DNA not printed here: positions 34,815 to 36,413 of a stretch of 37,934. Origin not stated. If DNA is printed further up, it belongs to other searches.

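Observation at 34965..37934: Largest gene in the window is absent from the ORF track: ExeA/GspA-like AAA+ ATPase, TM, then at least 17 cysteine-rich repeats, open at the 3' edge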

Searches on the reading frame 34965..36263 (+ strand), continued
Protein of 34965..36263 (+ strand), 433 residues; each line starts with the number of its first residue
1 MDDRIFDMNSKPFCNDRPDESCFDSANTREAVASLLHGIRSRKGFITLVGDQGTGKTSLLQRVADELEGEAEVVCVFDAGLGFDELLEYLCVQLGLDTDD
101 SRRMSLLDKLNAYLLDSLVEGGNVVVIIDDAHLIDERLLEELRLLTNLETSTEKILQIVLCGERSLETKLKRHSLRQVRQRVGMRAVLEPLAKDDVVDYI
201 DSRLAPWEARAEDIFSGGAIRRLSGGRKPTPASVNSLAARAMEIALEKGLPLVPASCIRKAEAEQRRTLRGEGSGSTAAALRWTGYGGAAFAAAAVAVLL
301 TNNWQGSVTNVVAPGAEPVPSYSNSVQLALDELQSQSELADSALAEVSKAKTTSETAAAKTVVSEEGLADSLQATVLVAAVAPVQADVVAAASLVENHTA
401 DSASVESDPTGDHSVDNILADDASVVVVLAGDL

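Call 81: search_protein_families(library=pfam, alignment_id=A5, max_evalue=0.001)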
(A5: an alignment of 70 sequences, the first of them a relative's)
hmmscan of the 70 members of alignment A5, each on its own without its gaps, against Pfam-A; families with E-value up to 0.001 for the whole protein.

A. member 1, P0309 (394 aa): 11 families
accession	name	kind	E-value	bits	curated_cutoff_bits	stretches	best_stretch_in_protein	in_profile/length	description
PF13401.12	AAA_22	-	1.2e-27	97.3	27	1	42-170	4-130/130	AAA domain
PF13191.12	AAA_16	-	1.1e-09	39.4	32.6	1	27-152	7-162/167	AAA ATPase domain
PF25199.1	nSTAND_NTPase5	-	4.3e-07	30.3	34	1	37-163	30-133/145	Novel STAND NTPase 5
PF13604.12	AAA_30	-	1.1e-06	29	27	1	34-156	9-120/191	AAA domain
PF13245.12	AAA_19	-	2.1e-05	25.1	25.1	1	41-156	9-121/134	AAA domain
PF07728.20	AAA_5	-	0.00021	21.7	22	1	47-147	3-92/139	AAA domain (dynein-related subfamily)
PF05729.18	NACHT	-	0.00023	21.4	26.7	1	47-80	4-43/167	NACHT domain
PF24883.2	NPHP3_N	-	0.00024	21.8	24.8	0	42-77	21-56/164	Nephrocystin 3, N-terminal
PF00004.35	AAA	-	0.0003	21.7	21.2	1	47-172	2-120/131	ATPase family associated with various cellular activities (AAA)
PF05970.20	PIF1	-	0.0006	19.9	25.9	0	28-81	6-61/223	PIF1-like helicase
PF00931.28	NB-ARC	-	0.00072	19.3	23.5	0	42-129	17-107/248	NB-ARC domain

B. families by the number of members that match (of 70 scanned): 65 families (the first 25 are shown)
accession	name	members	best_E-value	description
PF13401.12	AAA_22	70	4.6e-50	AAA domain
PF13191.12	AAA_16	70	1.5e-19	AAA ATPase domain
PF13604.12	AAA_30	67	5.1e-13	AAA domain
PF25199.1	nSTAND_NTPase5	59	1.8e-07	Novel STAND NTPase 5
PF13245.12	AAA_19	51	2.3e-09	AAA domain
PF07728.20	AAA_5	34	6.8e-11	AAA domain (dynein-related subfamily)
PF01637.24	ATPase_2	32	1.8e-06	ATPase domain predominantly from Archaea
PF00004.35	AAA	24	3.2e-10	ATPase family associated with various cellular activities (AAA)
PF05729.18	NACHT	24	1.8e-08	NACHT domain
PF13173.12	AAA_14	21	1.6e-08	AAA domain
PF01476.26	LysM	20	7.5e-07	LysM domain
PF20720.3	nSTAND3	16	9.3e-13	Novel STAND NTPase 3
PF09848.15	SLFN-g3_helicase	16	6.3e-10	Schlafen group 3, DNA/RNA helicase domain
PF00931.28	NB-ARC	16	1e-05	NB-ARC domain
PF02367.23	TsaE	11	2.3e-07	Threonylcarbamoyl adenosine biosynthesis protein TsaE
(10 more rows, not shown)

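Call 82: find_encoding_contigs(protein=P0310, flank=10000, max_places=3)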
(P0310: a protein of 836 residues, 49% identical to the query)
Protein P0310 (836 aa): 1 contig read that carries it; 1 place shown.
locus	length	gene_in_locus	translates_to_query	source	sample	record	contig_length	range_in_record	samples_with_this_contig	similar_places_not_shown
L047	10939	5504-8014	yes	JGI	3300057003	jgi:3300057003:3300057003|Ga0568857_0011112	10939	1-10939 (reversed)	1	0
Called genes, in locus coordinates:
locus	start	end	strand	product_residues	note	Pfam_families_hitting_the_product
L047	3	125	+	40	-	?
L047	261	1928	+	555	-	PF02771:Acyl-CoA_dh_N, PF02770:Acyl-CoA_dh_M, PF00441:Acyl-CoA_dh_1, PF08028:Acyl-CoA_dh_2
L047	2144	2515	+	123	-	-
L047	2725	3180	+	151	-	-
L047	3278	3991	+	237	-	-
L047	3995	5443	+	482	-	PF00072:Response_reg, PF00158:Sigma54_activat, PF14532:Sigma54_activ_2, PF07728:AAA_5 (weak), PF25601:AAA_lid_14, PF02954:HTH_8 (faint)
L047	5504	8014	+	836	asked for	PF13191:AAA_16, PF13604:AAA_30, PF13401:AAA_22, PF01476:LysM (weak)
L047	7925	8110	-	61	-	-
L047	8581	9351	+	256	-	PF02563:Poly_export, PF10531:SLBB (weak), PF22461:SLBB_2 (weak)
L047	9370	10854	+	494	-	PF02706:Wzz (weak)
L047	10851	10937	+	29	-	?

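Call 83: find_encoding_contigs(protein=P0332, flank=10000, max_places=3)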
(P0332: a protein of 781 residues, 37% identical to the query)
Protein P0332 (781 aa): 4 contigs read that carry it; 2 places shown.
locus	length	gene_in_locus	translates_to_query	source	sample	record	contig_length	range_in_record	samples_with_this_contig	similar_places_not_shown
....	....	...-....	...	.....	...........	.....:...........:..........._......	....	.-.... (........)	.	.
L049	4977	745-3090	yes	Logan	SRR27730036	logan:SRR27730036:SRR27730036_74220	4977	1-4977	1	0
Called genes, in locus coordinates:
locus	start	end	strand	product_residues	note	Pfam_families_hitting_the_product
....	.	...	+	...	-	?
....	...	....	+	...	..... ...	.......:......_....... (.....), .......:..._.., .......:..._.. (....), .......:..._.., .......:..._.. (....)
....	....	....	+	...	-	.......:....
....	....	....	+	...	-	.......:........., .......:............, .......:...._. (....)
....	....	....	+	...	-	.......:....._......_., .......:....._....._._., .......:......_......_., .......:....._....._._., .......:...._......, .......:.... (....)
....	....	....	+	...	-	-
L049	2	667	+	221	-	?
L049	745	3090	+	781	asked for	PF25199:nSTAND_NTPase5 (faint), PF13191:AAA_16, PF13245:AAA_19 (weak), PF13401:AAA_22, PF13604:AAA_30 (weak)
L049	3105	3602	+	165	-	PF02357:NusG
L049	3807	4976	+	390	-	?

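Call 85: search_protein_families(library=ncbifam, proteins=[P0310, P0332, P0311, L047:3995-5440:+], max_evalue=0.001)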
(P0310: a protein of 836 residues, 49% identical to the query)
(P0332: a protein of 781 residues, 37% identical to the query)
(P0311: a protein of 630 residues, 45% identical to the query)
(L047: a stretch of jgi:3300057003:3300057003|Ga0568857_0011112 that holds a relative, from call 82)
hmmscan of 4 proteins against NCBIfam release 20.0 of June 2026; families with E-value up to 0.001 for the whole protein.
P0310 (836 aa): 4 families
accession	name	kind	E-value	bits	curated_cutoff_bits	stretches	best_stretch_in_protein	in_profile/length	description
TIGR03015.1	pepcterm_ATPase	hypoth_equivalog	1e-79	267.8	324.5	1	1-266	1-267/269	XrtA/PEP-CTERM system-associated ATPase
TIGR02899.1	spore_safA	subfamily_domain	0.00049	20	67.85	0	696-743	1-43/44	SafA/ExsA family spore coat assembly protein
NF000355.4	ribo_prot_ABC_F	equivalog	0.00052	19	380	1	46-160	31-133/499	ribosomal protection-like ABC-F family protein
TIGR02928.1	TIGR02928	subfamily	0.00062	18.7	181.3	1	28-265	27-275/366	orc1/cdc6 family replication initiation protein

P0332 (781 aa): 4 families
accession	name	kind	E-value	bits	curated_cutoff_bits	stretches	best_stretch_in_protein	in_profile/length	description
TIGR03015.1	pepcterm_ATPase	hypoth_equivalog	1.2e-82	277.3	324.5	1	1-265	1-266/269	XrtA/PEP-CTERM system-associated ATPase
NF008399.0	PRK11198.1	equivalog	2.5e-05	24.7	134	1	633-690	91-147/149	peptidoglycan-binding protein LysM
NF000355.4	ribo_prot_ABC_F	equivalog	0.00024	20.1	380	1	45-89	30-68/499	ribosomal protection-like ABC-F family protein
NF010068.0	PRK13548.1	equivalog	0.00069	18.8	261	0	45-81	33-69/261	heme ABC transporter ATP-binding protein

P0311 (630 aa): 5 families
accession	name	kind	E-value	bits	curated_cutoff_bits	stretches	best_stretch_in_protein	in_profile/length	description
TIGR03015.1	pepcterm_ATPase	hypoth_equivalog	2.2e-58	197.8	324.5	1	1-264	1-265/269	XrtA/PEP-CTERM system-associated ATPase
TIGR02232.1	myxo_disulf_rpt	repeat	9.2e-24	83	20.8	2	389-418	2-31/38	cysteine-rich acidic repeat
TIGR03819.1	heli_sec_ATPase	hypoth_equivalog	0.00012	21.4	373.15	1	27-79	162-214/340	TadA family conjugal transfer-associated ATPase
NF047389.1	ATPase_Sll1717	subfamily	0.00019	20.7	75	0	45-115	31-103/454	P-loop ATPase, Sll1717 family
NF041000.1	ATPase_ComGA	equivalog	0.00034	19.7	300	1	30-77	115-164/267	competence type IV pilus ATPase ComGA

L047:3995-5440:+ (482 aa): 119 families (the best 25 are shown)
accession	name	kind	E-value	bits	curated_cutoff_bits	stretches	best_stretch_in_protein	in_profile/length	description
NF008469.0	PRK11361.1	equivalog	3.6e-129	431.5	714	1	19-471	2-456/461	acetoacetate metabolism transcriptional regulator AtoC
TIGR01818.1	ntrC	equivalog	1.7e-116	389.8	558.6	1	24-462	1-436/463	nitrogen regulation protein NR(I)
TIGR02915.1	PEP_resp_reg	equivalog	5.1e-113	378.3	502.6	1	24-472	1-445/445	PEP-CTERM-box response regulator transcription factor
NF051870.1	NAssimRespRegNtrX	equivalog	7.9e-103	344.8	600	1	23-470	3-451/452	nitrogen assimilation response regulator NtrX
NF011695.0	PRK15115.1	equivalog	1.8e-102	343.4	763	1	22-478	7-445/445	two-component system response regulator GlrR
TIGR01817.1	nifA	equivalog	2.1e-97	327.1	528.85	1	132-401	170-436/534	nif-specific transcriptional activator NifA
NF041946.1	LuxO_transreg_Vib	equivalog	4.5e-96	322.4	800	1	46-407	21-380/463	quorum-sensing sigma-54 dependent transcriptional regulator LuxO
NF041552.1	TF_PrdR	equivalog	7.1e-96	321.8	795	1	144-469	249-576/577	sigma-54 dependent transcriptional regulator PrdR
NF007689.0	PRK10365.1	equivalog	8.9e-96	321.3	760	1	23-465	7-438/441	sigma-54-dependent response regulator transcription factor ZraR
NF003451.0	PRK05022.1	equivalog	1.1e-90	304.8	476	1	155-472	185-511/512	nitric oxide reductase transcriptional regulator NorR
NF049963.1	RespRegFlgRCampy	domain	3.7e-90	302.8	750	1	24-403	3-377/429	fla regulon two-component system response regulator FlgR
NF008176.1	PRK10923.1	equivalog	1.5e-89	300.8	620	1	23-410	5-388/469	nitrogen regulation protein NR(I)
NF011958.0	PRK15429.1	equivalog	4.1e-88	296.7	830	1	139-474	357-689/692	formate hydrogenlyase transcriptional activator FlhA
NF050807.1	TransRegFlbDCaul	equivalog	1.2e-86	291.4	750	1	48-402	27-360/454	sigma-54-dependent transcriptional regulator FlbD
NF038308.1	RNA_repair_RtcR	equivalog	8.6e-85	285.6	650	1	20-403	27-432/530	RNA repair transcriptional activator RtcR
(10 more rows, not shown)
